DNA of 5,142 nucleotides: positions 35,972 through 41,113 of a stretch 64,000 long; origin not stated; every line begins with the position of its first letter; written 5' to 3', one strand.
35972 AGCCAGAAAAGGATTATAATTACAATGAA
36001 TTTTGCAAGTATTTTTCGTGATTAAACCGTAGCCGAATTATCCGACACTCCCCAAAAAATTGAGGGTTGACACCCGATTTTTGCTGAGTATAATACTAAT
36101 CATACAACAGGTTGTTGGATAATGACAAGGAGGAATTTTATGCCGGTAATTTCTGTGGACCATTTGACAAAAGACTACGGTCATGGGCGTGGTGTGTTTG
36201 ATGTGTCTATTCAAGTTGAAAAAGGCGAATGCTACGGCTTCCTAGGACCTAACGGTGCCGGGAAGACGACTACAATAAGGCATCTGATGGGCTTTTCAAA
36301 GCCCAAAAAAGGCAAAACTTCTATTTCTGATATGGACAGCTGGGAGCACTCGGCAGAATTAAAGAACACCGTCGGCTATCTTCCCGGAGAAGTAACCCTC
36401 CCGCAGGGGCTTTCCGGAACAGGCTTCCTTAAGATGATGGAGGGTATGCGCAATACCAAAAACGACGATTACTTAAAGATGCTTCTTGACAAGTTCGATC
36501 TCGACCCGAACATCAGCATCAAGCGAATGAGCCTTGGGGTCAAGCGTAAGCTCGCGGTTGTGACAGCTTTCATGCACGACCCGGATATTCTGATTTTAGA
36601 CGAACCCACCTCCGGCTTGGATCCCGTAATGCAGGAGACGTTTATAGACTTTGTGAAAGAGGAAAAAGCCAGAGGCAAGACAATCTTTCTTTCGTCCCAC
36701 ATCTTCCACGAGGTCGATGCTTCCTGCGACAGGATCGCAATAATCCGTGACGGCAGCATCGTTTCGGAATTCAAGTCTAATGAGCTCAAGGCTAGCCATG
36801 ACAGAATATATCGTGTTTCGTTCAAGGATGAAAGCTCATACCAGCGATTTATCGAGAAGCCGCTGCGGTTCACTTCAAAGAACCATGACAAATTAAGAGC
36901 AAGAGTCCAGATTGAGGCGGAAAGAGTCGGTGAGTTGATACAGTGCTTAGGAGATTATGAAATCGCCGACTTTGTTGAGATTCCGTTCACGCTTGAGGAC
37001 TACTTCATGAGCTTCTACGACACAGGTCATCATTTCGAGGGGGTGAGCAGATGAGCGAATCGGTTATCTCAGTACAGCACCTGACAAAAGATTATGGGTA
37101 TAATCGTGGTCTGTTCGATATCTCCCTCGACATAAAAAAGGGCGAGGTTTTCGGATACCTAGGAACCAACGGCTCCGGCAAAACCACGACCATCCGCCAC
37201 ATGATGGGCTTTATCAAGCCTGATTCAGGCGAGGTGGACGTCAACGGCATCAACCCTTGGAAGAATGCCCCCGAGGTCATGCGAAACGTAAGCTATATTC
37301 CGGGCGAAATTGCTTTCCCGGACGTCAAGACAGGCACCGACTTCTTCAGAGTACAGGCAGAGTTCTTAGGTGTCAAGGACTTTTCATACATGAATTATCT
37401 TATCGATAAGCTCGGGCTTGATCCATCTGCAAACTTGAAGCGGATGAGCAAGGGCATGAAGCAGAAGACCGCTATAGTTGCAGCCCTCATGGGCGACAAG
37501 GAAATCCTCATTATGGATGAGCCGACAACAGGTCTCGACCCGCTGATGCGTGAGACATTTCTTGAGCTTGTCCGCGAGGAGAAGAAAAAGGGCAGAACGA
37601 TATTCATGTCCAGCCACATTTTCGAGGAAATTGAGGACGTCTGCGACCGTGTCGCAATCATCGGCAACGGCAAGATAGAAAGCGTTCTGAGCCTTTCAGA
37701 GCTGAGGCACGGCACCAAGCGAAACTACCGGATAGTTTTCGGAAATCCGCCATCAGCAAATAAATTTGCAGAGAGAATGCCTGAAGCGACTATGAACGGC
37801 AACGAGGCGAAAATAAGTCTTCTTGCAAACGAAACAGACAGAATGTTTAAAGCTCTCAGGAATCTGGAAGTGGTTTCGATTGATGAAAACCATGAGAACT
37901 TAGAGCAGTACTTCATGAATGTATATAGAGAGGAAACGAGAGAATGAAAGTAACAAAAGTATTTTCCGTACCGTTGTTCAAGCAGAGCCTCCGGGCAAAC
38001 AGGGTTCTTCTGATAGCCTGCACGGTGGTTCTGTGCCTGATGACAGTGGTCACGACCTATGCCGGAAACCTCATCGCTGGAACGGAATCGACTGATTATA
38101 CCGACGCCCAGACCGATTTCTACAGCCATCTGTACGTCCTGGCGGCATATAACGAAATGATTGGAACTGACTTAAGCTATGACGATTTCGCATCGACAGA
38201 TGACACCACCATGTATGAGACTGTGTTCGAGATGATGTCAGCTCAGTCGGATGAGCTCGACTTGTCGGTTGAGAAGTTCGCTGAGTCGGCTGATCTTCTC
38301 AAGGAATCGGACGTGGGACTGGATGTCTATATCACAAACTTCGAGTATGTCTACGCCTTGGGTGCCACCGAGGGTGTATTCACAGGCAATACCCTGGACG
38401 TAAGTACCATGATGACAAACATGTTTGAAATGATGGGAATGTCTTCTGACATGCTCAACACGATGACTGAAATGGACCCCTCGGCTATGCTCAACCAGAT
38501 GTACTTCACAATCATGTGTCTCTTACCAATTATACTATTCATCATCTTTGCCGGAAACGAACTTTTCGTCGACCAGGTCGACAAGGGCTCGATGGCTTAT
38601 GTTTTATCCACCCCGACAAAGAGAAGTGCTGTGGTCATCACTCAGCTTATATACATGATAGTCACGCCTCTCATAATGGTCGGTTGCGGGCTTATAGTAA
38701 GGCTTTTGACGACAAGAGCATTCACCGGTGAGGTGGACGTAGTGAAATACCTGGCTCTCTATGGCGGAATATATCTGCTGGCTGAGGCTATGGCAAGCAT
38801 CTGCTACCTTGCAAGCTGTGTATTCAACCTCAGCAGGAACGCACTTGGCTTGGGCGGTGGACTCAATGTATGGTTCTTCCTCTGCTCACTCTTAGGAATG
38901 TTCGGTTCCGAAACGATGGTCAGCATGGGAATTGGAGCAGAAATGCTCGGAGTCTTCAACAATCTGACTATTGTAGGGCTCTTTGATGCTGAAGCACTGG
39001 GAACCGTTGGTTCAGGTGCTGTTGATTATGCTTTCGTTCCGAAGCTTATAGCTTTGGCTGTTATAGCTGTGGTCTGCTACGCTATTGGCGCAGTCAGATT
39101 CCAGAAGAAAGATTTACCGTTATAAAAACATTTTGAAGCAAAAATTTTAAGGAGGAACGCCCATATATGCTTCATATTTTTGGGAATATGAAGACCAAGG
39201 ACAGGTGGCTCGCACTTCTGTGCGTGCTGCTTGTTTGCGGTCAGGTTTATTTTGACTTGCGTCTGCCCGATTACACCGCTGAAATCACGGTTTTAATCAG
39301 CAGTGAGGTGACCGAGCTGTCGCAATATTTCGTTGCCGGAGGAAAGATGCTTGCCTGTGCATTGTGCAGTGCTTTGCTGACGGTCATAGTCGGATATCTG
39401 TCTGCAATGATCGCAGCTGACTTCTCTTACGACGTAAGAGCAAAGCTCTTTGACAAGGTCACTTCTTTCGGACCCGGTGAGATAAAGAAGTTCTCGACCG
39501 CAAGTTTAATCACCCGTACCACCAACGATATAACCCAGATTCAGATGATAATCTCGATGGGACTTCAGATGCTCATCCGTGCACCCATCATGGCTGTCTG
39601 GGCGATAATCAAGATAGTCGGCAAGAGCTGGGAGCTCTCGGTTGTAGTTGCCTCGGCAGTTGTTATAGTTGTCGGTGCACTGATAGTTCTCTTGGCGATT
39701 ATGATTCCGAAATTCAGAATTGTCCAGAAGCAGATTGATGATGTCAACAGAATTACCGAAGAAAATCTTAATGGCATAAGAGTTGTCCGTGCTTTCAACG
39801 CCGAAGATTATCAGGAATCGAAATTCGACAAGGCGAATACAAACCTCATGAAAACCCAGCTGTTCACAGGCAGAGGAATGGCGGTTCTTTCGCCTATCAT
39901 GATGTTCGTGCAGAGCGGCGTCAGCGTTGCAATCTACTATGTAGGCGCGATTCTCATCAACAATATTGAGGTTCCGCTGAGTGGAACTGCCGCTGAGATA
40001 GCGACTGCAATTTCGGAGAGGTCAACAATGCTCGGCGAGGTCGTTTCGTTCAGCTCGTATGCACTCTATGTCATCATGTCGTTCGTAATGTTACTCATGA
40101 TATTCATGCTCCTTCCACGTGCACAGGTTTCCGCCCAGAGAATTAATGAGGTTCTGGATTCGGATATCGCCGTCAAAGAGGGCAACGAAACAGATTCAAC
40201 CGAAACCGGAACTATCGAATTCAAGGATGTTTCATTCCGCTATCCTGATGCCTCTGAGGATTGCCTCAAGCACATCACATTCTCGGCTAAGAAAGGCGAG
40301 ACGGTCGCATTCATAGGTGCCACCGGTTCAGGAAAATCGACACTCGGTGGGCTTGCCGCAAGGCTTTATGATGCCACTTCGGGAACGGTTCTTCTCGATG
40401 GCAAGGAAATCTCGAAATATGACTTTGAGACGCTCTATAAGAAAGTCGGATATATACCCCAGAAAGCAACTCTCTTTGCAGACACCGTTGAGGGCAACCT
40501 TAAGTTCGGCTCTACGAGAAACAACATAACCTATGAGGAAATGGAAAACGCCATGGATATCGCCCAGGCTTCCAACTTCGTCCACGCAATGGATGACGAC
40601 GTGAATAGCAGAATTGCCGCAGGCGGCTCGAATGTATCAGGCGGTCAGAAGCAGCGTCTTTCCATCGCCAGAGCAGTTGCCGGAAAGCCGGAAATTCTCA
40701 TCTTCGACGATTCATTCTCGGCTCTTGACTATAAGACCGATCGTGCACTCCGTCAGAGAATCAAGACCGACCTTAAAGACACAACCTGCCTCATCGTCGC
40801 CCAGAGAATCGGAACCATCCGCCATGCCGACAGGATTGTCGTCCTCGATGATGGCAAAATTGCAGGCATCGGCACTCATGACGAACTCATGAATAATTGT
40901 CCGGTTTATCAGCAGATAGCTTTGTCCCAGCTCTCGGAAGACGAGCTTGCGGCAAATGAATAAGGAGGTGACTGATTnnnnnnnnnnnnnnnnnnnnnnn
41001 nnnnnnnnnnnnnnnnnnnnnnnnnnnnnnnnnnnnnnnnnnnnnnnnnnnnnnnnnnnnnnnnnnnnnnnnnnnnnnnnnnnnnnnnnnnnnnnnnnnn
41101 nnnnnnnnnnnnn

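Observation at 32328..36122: Duplicated promoter-operator module brackets the sirtuin/PARG cassette and links it to the ABC-2 exporter under one TetR repressor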

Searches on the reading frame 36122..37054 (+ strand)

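Call 8: search_protein_families(library=pfam, proteins=[window:36122-37054:+], max_evalue=0.01)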
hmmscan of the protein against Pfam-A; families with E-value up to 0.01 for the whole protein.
window:36122-37054:+ (310 aa): 5 families
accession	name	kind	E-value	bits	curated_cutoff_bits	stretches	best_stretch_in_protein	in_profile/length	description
PF00005.33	ABC_tran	-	2.2e-22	80.6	25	1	27-164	3-137/137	ABC transporter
PF13304.12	AAA_21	-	4.4e-16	60.3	27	1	119-193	221-298/304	AAA domain, putative AbiEii toxin, Type IV TA system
PF13175.12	AAA_15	-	7.5e-05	22.9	32.1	0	110-193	282-369/374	AAA ATPase domain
PF00009.33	GTP_EFTU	-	0.0075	16.3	26.5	0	171-196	40-65/188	Elongation factor Tu GTP binding domain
PF00448.28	SRP54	-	0.0081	16.3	22.7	0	40-77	6-43/196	SRP54-type protein, GTPase domain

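Call 40: search_protein_families(library=ncbifam, proteins=[window:36140-37054:+], max_evalue=0.00001)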
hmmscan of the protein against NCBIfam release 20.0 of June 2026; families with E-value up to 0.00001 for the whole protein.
window:36140-37054:+ (304 aa): 177 families (the best 25 are shown)
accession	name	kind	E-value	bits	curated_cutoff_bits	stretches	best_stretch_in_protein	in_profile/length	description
TIGR01188.1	drrA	subfamily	7.9e-53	179.7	312.45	1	11-265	1-271/302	daunorubicin resistance ABC transporter, ATP-binding protein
TIGR03522.1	GldA_ABC_ATP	equivalog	8.8e-47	160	402.6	1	4-237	3-241/301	gliding motility-associated ABC transporter ATP-binding subunit GldA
NF047565.1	PSM_export_PmtA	equivalog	2.1e-40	138.8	350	1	20-223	18-222/282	phenol-soluble modulin export ABC transporter ATP-binding protein PmtA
NF033858.1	ABC2_perm_RbbA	equivalog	5.1e-40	137.2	1050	1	3-220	266-488/909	ribosome-associated ATPase/putative transporter RbbA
NF010060.0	PRK13537.1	equivalog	8e-40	136.6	521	1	2-218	14-235/314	nodulation factor ABC transporter ATP-binding protein NodI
TIGR03740.1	galliderm_ABC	subfamily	2.1e-37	128.9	309.75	1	5-214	2-209/223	lantibiotic protection ABC transporter ATP-binding subunit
NF010059.0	PRK13536.1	equivalog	9.2e-36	123.3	549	1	4-216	44-261/342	nodulation factor ABC transporter ATP-binding protein NodI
TIGR01288.1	nodI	equivalog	2.8e-34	118.5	424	1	5-216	6-222/303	nodulation factor ABC transporter ATP-binding protein NodI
TIGR04406.1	LPS_export_lptB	equivalog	7.7e-33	113.8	240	1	4-220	2-226/239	LPS export ABC transporter ATP-binding protein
TIGR04521.1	ECF_ATPase_2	equivalog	1.4e-30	106.4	330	1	17-229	19-245/279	energy-coupling factor transporter ATPase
TIGR03864.1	PQQ_ABC_ATP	hypoth_equivalog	3e-29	102.1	302.25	1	4-221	2-224/236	ABC transporter, ATP-binding subunit, PQQ-dependent alcohol dehydrogenase system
NF008442.0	PRK11288.1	equivalog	9.9e-27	93.4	689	1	2-223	6-236/504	L-arabinose ABC transporter ATP-binding protein AraG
NF047568.1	PSM_export_PmtC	equivalog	1.7e-26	93.4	375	1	6-270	3-260/290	phenol-soluble modulin export ABC transporter ATP-binding protein PmtC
NF047930.1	ABC_ATP_B6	equivalog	3.3e-25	88.7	670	1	2-221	1-228/510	putative B6 ABC transporter ATP-binding protein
TIGR03410.1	urea_trans_UrtE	equivalog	4e-25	88.6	285.8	1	5-219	2-222/230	urea ABC transporter ATP-binding subunit UrtE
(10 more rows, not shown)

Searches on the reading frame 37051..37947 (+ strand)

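Call 8: search_protein_families(library=pfam, proteins=[window:37051-37947:+], max_evalue=0.01)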
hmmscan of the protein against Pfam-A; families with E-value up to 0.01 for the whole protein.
window:37051-37947:+ (298 aa): 3 families
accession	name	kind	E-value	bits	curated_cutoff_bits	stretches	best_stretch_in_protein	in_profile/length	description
PF00005.33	ABC_tran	-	2.3e-23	83.7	25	1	22-160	2-137/137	ABC transporter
PF13304.12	AAA_21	-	2.4e-12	48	27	1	128-189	234-298/304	AAA domain, putative AbiEii toxin, Type IV TA system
PF13401.12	AAA_22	-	0.0016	19.2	27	0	38-186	12-121/130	AAA domain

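Call 40: search_protein_families(library=ncbifam, proteins=[window:37051-37947:+], max_evalue=0.00001)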
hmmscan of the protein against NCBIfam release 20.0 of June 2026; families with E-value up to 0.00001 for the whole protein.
window:37051-37947:+ (298 aa): 178 families (the best 25 are shown)
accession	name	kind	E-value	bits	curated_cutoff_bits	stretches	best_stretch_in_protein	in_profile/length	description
TIGR01188.1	drrA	subfamily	2.8e-47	161.5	312.45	1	13-242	1-214/302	daunorubicin resistance ABC transporter, ATP-binding protein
TIGR03522.1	GldA_ABC_ATP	equivalog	5.3e-47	160.7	402.6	1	6-291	3-300/301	gliding motility-associated ABC transporter ATP-binding subunit GldA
TIGR03740.1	galliderm_ABC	subfamily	6.7e-38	130.6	309.75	1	7-210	2-203/223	lantibiotic protection ABC transporter ATP-binding subunit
NF047565.1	PSM_export_PmtA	equivalog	7.7e-38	130.4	350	1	19-237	15-230/282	phenol-soluble modulin export ABC transporter ATP-binding protein PmtA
NF010060.0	PRK13537.1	equivalog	1.3e-35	122.8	521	1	1-208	11-223/314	nodulation factor ABC transporter ATP-binding protein NodI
NF033858.1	ABC2_perm_RbbA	equivalog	7.4e-33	113.5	1050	1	3-214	264-480/909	ribosome-associated ATPase/putative transporter RbbA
NF010059.0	PRK13536.1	equivalog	9.9e-33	113.3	549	1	2-208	40-251/342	nodulation factor ABC transporter ATP-binding protein NodI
TIGR04521.1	ECF_ATPase_2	equivalog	4.8e-32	111.1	330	2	131-253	144-266/279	energy-coupling factor transporter ATPase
TIGR01288.1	nodI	equivalog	4.8e-30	104.6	424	1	4-208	3-212/303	nodulation factor ABC transporter ATP-binding protein NodI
NF047568.1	PSM_export_PmtC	equivalog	2e-29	102.9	375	1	7-227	2-216/290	phenol-soluble modulin export ABC transporter ATP-binding protein PmtC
TIGR04520.1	ECF_ATPase_1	equivalog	1.3e-26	93.7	315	2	130-223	135-228/269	energy-coupling factor transporter ATPase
TIGR04406.1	LPS_export_lptB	equivalog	2.7e-26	92.3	240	1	6-209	2-213/239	LPS export ABC transporter ATP-binding protein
NF008442.0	PRK11288.1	equivalog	3.1e-26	91.7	689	1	3-215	5-228/504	L-arabinose ABC transporter ATP-binding protein AraG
TIGR01257.1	rim_protein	equivalog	1.1e-25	88.8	4012.85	1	23-220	1957-2159/2272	rim ABC transporter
TIGR03864.1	PQQ_ABC_ATP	hypoth_equivalog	1.2e-25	90.3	302.25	1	6-219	2-220/236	ABC transporter, ATP-binding subunit, PQQ-dependent alcohol dehydrogenase system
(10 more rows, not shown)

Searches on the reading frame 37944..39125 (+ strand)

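Call 8: search_protein_families(library=pfam, proteins=[window:37944-39125:+], max_evalue=0.01)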
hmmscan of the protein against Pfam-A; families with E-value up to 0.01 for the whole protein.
window:37944-39125:+ (393 aa): 1 family
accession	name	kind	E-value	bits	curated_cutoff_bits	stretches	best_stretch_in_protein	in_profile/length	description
PF12679.13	ABC2_membrane_2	-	5.9e-16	59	27.2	1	23-391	17-283/283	ABC-2 family transporter protein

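Call 40: search_protein_families(library=ncbifam, proteins=[window:37944-39125:+], max_evalue=0.00001)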
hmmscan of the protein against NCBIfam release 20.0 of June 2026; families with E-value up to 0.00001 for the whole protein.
window:37944-39125:+ (393 aa): 0 families

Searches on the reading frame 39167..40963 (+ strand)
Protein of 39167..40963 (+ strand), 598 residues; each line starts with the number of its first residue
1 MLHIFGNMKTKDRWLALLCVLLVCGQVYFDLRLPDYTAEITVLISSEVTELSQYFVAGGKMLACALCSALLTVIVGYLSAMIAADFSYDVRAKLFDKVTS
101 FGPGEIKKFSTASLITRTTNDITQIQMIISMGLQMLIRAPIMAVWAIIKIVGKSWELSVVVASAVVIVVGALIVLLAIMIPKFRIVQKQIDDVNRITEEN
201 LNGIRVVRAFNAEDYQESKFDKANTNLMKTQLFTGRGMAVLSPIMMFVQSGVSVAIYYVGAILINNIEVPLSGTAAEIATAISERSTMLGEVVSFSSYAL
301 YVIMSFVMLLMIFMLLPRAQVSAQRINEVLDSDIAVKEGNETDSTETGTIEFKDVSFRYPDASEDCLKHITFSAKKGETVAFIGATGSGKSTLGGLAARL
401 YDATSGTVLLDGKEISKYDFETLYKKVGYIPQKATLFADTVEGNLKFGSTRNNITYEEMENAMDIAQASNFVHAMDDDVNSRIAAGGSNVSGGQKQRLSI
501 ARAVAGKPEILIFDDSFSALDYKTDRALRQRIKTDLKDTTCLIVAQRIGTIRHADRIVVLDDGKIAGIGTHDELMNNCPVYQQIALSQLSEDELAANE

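Call 8: search_protein_families(library=pfam, proteins=[window:39167-40963:+], max_evalue=0.01)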
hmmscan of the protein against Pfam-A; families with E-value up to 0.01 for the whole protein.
window:39167-40963:+ (598 aa): 3 families
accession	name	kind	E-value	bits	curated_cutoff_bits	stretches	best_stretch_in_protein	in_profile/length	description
PF00664.28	ABC_membrane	-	9.7e-31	107.9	28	1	61-266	47-252/274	ABC transporter transmembrane region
PF00005.33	ABC_tran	-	1.9e-28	100.2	25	1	367-517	1-136/137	ABC transporter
PF02463.25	SMC_N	-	2.7e-05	24.1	40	1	400-558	103-209/220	RecF/RecN/SMC N terminal domain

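Call 40: search_protein_families(library=ncbifam, proteins=[window:39167-40963:+], max_evalue=0.00001)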
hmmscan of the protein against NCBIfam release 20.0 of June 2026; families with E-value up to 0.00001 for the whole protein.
window:39167-40963:+ (598 aa): 179 families (the best 25 are shown)
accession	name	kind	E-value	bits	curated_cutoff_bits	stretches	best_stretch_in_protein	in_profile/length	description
TIGR02203.1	MsbA_lipidA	equivalog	1e-91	308.2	602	1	74-585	74-566/572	lipid A export permease/ATP-binding protein MsbA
TIGR02204.1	MsbA_rel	hypoth_equivalog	1.4e-90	304.6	780.4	1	44-588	50-575/576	ABC transporter, permease/ATP-binding protein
TIGR00958.1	3a01208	subfamily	1.5e-87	294.6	874.6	1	1-584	149-710/711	antigen peptide transporter 2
NF008381.0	PRK11176.1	equivalog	2e-76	257.6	867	1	73-590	83-581/582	lipid A ABC transporter ATP-binding protein/permease MsbA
NF045513.1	HepA_fam_ABC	equivalog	1.6e-74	251.4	725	1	50-576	90-597/610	heterocyst formation ABC transporter subunit HepA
TIGR03797.1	NHLM_micro_ABC2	equivalog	1.8e-70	238.3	709.4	1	57-588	178-685/686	NHLP bacteriocin export ABC transporter permease/ATPase subunit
TIGR03375.1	type_I_sec_LssB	subfamily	2.4e-70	237.7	693.1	1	58-577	193-691/696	type I secretion system permease/ATPase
NF010178.0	PRK13657.1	equivalog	4.6e-68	230.1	733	1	125-587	123-569/588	glucan ABC transporter ATP-binding protein/ permease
TIGR03796.1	NHLM_micro_ABC1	equivalog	1.4e-65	221.9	853.3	1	60-584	199-708/710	NHLP family bacteriocin export ABC transporter peptidase/permease/ATPase subunit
NF008055.0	PRK10789.1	equivalog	7.3e-65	219.5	845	1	44-594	46-577/590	SmdA family multidrug ABC transporter permease/ATP-binding protein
TIGR01846.1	type_I_sec_HlyB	subfamily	9.2e-65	219.2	725.55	1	51-586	175-690/694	type I secretion system permease/ATPase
NF008364.0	PRK11160.1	equivalog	2.8e-64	217.7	630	1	89-585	94-572/575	heme ABC transporter ATP-binding protein/permease CydC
NF052233.1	CphA_assoc_ABC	equivalog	1.5e-63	215.3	880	1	59-592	234-747/766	cyanophycin metabolism-associated ABC transporter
TIGR02857.1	CydD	equivalog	9.4e-63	212.9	435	2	319-560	290-529/529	thiol reductant ABC exporter subunit CydD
TIGR01193.1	bacteriocin_ABC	subfamily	7.8e-60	203.2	523.85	1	108-584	249-705/708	peptide cleavage/export ABC transporter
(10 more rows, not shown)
